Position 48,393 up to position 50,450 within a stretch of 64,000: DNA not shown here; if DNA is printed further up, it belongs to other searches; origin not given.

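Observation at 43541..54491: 11-kb glycosylation block with five GT-C fold membrane glycosyltransferases, a Dpm1-like donor synthase and translationally coupled GT2/GT4 genes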

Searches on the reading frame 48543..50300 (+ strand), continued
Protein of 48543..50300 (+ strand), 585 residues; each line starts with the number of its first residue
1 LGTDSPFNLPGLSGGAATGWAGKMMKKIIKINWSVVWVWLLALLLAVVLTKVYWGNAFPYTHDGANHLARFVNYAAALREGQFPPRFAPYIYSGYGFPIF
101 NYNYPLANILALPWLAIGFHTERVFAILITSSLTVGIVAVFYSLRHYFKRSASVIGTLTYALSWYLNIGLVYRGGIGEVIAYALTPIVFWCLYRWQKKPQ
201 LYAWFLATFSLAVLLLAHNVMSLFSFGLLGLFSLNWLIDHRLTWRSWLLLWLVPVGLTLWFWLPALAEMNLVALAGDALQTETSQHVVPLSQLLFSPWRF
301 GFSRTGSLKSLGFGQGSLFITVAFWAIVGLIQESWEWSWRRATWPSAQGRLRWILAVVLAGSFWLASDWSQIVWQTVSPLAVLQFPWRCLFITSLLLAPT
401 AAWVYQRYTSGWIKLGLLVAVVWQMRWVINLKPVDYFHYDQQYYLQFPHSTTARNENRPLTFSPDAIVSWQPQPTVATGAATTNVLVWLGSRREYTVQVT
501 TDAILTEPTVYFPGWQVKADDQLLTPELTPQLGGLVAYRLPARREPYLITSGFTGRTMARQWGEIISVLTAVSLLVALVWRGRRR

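Call 66: find_encoding_contigs(protein=P0073, flank=10000, max_places=1)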
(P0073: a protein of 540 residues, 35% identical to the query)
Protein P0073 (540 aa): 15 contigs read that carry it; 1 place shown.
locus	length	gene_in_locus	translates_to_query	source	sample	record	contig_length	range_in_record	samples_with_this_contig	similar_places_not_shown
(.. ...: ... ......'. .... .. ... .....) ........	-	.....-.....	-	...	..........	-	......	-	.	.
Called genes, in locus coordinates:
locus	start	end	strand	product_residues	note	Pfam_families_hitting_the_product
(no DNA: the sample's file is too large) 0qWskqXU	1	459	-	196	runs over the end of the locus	-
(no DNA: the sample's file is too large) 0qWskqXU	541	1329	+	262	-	-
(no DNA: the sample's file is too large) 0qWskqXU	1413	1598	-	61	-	-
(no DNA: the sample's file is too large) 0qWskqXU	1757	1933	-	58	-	-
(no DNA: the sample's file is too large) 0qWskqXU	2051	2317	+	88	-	PF02583:Trns_repr_metal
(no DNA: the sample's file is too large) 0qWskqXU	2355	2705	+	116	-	PF00085:Thioredoxin, PF13899:Thioredoxin_7 (weak), PF13098:Thioredoxin_2, PF13905:Thioredoxin_8 (faint)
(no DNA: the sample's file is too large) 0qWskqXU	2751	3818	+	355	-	PF07992:Pyr_redox_2, PF13738:Pyr_redox_3, PF00070:Pyr_redox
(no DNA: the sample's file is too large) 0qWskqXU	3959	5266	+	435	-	PF02812:ELFV_dehydrog_N, PF00208:ELFV_dehydrog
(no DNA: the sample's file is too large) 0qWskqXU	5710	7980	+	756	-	PF10138:vWA-TerF-like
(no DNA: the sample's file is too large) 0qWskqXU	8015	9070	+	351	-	PF00953:Glycos_transf_4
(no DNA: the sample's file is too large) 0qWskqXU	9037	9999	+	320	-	PF01040:UbiA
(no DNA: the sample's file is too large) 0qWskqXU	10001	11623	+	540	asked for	PF10131:PTPS_related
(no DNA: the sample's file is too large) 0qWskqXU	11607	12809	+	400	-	-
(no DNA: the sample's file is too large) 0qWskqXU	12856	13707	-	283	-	PF02775:TPP_enzyme_C, PF12367:PFO_beta_C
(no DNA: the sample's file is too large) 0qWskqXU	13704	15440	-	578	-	PF01558:POR, PF01855:POR_N, PF02780:Transketolase_C, PF17147:PFOR_II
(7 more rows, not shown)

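Call 67: find_encoding_contigs(protein=P0032, flank=10000, max_places=1)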
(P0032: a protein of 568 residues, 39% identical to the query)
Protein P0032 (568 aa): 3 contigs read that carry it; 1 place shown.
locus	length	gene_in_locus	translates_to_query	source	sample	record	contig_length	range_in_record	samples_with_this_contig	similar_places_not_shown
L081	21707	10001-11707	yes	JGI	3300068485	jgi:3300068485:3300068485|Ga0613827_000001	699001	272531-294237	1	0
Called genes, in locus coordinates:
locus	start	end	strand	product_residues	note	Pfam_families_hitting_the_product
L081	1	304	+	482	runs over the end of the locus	PF01225:Mur_ligase, PF08245:Mur_ligase_M, PF02875:Mur_ligase_C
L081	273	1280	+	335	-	PF01565:FAD_binding_4, PF02873:MurB_C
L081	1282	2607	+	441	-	PF00275:EPSP_synthase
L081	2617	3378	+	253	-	PF00557:Peptidase_M24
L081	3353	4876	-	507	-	PF00270:DEAD, PF00271:Helicase_C, PF00570:HRDC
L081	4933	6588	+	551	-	-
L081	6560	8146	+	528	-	-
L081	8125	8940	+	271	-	PF00535:Glycos_transf_2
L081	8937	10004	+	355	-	PF13579:Glyco_trans_4_4, PF13439:Glyco_transf_4, PF00534:Glycos_transf_1, PF13692:Glyco_trans_1_4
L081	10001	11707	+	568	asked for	-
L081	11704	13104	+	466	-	-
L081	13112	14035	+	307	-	PF01073:3Beta_HSD, PF01370:Epimerase, PF02719:Polysacc_synt_2, PF04321:RmlD_sub_bind, PF05368:NmrA (weak), PF07993:NAD_binding_4 (faint), PF13460:NAD_binding_10 (weak), PF16363:GDP_Man_Dehyd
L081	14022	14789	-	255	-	PF02535:Zip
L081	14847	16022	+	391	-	-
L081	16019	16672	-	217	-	-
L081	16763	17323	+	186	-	-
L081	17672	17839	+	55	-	-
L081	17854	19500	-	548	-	PF02511:Thy1 (weak)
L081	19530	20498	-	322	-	-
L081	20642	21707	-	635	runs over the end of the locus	-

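Call 71: search_solved_structures(query=A3, max_evalue=1)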
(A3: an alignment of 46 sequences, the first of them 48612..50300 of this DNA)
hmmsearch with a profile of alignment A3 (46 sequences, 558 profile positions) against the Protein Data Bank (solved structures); distinct sequences matched with E-value up to 1: 0.
